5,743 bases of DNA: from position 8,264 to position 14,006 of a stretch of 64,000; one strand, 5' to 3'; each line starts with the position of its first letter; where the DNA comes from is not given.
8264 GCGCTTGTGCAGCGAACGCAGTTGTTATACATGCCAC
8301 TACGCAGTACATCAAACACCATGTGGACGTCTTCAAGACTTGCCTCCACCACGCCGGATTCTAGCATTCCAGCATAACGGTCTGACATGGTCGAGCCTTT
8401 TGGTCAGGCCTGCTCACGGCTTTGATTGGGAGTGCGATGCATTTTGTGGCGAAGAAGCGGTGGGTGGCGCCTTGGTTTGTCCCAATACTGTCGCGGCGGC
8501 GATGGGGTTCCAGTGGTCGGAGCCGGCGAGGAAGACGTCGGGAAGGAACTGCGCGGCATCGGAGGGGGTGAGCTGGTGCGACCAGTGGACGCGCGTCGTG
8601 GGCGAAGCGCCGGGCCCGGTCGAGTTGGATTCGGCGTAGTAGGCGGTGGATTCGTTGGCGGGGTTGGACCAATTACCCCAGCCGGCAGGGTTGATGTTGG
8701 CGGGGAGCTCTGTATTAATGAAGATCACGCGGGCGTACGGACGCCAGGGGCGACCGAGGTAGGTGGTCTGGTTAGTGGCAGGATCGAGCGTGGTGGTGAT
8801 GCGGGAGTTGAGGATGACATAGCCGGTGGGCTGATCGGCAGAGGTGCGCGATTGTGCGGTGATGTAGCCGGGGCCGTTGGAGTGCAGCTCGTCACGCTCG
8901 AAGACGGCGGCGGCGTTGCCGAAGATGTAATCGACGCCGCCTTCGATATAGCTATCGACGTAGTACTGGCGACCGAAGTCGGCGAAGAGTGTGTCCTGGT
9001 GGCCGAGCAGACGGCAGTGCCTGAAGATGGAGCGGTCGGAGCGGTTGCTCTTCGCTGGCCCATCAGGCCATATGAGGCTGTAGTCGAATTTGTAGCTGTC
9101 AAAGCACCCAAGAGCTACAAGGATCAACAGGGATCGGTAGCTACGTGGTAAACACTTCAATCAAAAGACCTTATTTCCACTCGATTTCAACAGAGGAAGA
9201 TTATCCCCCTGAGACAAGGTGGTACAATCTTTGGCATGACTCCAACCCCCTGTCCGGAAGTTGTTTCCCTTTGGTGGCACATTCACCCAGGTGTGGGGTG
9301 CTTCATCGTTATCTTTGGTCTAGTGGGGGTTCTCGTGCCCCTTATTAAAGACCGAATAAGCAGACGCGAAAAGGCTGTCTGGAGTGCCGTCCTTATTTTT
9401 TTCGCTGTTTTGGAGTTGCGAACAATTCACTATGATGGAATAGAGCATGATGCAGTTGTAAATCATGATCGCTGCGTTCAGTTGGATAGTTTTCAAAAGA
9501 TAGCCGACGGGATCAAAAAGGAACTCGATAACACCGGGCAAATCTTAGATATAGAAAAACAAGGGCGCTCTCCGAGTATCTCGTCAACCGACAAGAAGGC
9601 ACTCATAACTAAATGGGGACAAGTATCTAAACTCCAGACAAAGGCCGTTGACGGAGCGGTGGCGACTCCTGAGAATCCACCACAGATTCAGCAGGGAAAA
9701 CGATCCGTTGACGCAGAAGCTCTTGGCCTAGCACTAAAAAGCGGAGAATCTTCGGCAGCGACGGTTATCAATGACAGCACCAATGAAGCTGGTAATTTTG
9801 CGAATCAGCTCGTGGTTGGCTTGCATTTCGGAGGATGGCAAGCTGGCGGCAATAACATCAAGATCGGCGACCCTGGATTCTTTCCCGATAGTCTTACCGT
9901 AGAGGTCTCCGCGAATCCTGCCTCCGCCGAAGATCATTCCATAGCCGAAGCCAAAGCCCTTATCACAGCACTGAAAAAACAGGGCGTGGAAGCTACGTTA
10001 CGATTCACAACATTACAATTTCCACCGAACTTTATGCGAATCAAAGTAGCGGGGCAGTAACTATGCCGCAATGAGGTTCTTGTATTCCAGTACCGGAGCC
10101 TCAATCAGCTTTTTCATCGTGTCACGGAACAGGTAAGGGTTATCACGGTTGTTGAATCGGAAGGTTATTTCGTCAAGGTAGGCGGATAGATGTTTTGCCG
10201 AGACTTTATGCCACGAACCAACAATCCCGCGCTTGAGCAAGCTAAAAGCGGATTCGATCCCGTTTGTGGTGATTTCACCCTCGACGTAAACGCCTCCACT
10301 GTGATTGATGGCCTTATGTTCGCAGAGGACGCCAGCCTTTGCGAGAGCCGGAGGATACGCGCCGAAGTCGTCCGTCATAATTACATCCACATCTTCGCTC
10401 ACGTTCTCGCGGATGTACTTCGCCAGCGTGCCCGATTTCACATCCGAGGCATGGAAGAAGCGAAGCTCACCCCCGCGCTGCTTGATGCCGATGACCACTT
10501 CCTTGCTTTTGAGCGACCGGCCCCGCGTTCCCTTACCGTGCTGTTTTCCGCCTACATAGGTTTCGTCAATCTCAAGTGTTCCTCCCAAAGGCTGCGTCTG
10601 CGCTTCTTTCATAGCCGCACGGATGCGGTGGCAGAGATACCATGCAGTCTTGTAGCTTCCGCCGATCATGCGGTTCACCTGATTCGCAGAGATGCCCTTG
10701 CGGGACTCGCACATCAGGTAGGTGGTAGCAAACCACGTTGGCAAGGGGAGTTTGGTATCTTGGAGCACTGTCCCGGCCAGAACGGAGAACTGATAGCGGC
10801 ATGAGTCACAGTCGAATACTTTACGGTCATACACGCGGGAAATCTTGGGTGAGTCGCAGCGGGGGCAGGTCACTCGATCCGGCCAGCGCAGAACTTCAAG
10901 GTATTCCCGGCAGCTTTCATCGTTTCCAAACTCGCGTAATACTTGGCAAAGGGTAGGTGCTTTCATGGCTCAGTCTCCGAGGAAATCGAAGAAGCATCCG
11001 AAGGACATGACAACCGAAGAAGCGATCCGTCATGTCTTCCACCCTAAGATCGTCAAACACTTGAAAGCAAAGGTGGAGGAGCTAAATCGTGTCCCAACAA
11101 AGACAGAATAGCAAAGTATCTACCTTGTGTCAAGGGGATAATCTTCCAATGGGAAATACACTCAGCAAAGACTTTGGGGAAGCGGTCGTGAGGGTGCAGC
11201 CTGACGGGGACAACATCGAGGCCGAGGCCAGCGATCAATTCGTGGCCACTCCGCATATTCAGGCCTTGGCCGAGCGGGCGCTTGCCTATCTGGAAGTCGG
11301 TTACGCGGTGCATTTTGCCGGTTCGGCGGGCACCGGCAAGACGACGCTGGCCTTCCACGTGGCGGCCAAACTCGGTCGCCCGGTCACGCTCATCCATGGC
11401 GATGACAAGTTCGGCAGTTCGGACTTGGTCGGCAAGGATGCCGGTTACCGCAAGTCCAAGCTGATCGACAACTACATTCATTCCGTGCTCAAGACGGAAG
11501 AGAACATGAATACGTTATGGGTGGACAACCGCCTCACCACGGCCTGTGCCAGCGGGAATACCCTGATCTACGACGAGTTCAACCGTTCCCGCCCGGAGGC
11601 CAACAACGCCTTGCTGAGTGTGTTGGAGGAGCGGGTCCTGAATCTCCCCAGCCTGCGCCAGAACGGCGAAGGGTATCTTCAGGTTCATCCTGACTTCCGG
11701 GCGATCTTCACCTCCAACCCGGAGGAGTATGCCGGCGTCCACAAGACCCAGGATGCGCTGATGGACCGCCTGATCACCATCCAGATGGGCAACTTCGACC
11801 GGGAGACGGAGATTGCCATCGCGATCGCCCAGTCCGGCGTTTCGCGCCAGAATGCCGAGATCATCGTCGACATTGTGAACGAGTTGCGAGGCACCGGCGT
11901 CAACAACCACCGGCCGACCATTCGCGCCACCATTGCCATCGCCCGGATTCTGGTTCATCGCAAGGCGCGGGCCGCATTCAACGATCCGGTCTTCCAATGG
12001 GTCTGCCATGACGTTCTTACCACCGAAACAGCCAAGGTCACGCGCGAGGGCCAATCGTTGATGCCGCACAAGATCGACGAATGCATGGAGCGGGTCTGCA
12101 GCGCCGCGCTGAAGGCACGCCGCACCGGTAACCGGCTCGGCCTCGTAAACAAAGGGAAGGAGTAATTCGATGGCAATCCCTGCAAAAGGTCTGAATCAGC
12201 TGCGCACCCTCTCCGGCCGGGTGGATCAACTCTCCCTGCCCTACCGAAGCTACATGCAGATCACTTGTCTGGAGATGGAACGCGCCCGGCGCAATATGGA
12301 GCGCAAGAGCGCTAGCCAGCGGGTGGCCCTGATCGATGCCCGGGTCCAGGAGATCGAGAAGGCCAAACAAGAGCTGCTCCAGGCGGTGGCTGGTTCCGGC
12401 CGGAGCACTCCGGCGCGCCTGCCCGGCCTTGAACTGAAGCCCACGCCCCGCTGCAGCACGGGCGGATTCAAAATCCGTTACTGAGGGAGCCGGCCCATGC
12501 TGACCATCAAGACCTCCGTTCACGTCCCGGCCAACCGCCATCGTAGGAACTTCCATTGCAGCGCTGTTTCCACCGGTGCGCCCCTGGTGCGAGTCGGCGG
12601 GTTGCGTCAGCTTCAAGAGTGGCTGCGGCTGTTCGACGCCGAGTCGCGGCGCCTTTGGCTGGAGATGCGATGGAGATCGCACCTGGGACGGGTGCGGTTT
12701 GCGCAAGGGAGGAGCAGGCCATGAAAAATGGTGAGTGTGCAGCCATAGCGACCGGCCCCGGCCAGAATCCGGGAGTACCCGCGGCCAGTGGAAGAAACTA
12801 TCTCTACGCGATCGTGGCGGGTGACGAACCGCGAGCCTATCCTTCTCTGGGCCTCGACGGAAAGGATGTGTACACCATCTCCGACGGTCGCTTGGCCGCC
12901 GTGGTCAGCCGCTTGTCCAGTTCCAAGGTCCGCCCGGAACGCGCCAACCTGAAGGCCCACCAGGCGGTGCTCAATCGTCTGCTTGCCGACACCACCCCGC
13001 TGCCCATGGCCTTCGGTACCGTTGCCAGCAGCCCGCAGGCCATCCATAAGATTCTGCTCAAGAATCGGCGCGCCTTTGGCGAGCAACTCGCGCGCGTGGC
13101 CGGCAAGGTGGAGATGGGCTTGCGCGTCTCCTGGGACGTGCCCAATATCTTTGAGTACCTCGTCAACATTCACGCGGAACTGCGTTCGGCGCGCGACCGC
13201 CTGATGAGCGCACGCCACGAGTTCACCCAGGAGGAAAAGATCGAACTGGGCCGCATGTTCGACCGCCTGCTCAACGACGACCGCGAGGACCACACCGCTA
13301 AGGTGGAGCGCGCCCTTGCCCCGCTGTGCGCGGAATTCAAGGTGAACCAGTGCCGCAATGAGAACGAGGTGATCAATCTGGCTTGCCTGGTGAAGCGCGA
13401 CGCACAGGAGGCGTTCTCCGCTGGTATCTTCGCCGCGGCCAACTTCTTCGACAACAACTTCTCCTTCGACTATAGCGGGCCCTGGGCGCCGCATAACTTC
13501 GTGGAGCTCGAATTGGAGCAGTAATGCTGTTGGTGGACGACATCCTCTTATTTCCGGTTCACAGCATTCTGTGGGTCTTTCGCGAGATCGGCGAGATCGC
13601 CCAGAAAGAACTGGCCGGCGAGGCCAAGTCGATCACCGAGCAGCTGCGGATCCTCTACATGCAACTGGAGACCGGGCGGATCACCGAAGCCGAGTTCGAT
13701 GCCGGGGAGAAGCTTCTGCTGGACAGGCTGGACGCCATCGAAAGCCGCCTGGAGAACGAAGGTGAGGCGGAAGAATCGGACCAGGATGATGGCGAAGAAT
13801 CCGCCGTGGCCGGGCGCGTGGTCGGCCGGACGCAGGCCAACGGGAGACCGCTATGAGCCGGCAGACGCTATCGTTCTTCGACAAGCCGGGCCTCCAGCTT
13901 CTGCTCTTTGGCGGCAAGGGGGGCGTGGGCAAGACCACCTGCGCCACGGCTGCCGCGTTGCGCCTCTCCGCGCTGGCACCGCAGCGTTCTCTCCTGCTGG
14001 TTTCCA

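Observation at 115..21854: Integrase-free cargo array punctuated by four tRNA-Pro att arms that all start at the same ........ boundary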

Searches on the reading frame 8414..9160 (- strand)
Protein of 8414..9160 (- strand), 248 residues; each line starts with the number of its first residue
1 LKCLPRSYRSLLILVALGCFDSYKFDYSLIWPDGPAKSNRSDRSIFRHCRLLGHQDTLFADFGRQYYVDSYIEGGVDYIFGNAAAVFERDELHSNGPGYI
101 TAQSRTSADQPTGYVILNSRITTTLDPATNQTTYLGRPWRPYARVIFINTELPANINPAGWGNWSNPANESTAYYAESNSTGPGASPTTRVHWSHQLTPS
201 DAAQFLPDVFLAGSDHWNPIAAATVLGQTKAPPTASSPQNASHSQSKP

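Call 15: search_protein_families(library=pfam, proteins=[window:8414-9160:-])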
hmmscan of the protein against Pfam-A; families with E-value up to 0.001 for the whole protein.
window:8414-9160:- (248 aa): 1 family
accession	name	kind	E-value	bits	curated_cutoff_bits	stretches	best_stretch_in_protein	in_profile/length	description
PF01095.25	Pectinesterase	-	1.7e-49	168.7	27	1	39-213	112-297/298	Pectinesterase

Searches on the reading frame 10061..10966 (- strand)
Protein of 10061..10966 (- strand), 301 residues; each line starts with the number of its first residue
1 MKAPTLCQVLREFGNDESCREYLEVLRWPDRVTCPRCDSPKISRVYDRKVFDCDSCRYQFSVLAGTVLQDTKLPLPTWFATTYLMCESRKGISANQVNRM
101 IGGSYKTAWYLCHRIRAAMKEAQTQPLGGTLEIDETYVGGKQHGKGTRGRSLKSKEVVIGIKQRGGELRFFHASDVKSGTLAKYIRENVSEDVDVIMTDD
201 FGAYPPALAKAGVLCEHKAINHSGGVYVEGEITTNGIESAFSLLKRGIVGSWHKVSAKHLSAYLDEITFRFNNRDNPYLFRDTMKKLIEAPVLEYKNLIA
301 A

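Call 15: search_protein_families(library=pfam, proteins=[window:10061-10966:-])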
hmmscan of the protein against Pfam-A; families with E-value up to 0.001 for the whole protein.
window:10061-10966:- (301 aa): 3 families
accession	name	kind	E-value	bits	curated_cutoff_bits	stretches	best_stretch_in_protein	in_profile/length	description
PF12762.13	DDE_Tnp_IS1595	-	1.5e-30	106.6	27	1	127-272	2-153/153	ISXO2-like transposase domain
PF12760.12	Zn_ribbon_IS1595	-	7.2e-14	51.9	25.4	1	14-59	1-46/46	Transposase zinc-ribbon domain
PF09723.15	Zn_ribbon_8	-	0.00028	21.3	34.4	0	17-45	9-40/41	Zinc ribbon domain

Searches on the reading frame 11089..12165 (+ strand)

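Call 79: search_protein_families(library=pfam, proteins=[window:11089-12165:+], max_evalue=0.01)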
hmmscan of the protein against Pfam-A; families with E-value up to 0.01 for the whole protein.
window:11089-12165:+ (358 aa): 4 families
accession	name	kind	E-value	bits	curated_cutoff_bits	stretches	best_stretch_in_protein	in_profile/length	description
PF07728.20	AAA_5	-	2.7e-18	66.8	22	1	77-228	5-139/139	AAA domain (dynein-related subfamily)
PF07726.17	AAA_3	-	1.9e-07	31.4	27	1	155-229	62-130/131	ATPase family associated with various cellular activities (AAA)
PF12774.13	AAA_6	-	5.9e-05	22.7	25.2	0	49-108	10-69/327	Hydrolytic ATP binding site of dynein motor region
PF00004.35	AAA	-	0.00058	20.8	21.2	1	76-118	3-38/131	ATPase family associated with various cellular activities (AAA)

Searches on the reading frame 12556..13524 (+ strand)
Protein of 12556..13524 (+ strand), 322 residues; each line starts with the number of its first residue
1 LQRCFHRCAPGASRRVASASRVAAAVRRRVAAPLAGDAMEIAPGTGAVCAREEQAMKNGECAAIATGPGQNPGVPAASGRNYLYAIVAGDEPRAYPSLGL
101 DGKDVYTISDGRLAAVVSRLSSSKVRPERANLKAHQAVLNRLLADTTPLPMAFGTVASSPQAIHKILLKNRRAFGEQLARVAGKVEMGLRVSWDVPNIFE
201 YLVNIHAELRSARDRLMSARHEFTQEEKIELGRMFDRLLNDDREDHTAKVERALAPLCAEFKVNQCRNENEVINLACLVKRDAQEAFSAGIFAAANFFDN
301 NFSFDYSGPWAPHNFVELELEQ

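Call 79: search_protein_families(library=pfam, proteins=[window:12556-13524:+], max_evalue=0.01)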
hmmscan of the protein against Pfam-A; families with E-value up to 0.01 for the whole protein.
window:12556-13524:+ (322 aa): 1 family
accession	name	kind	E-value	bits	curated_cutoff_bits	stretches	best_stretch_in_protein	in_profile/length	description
PF06386.16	GvpL_GvpF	-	4.5e-64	217.2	23.6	1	82-317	3-245/245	Gas vesicle synthesis protein GvpL/GvpF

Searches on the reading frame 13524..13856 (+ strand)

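Call 79: search_protein_families(library=pfam, proteins=[window:13524-13856:+], max_evalue=0.01)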
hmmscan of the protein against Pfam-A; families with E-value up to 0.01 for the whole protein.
window:13524-13856:+ (110 aa): 1 family
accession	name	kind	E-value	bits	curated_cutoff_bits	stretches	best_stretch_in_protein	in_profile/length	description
PF05120.17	GvpG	-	6.7e-13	49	30.6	1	8-71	5-67/67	Gas vesicle protein G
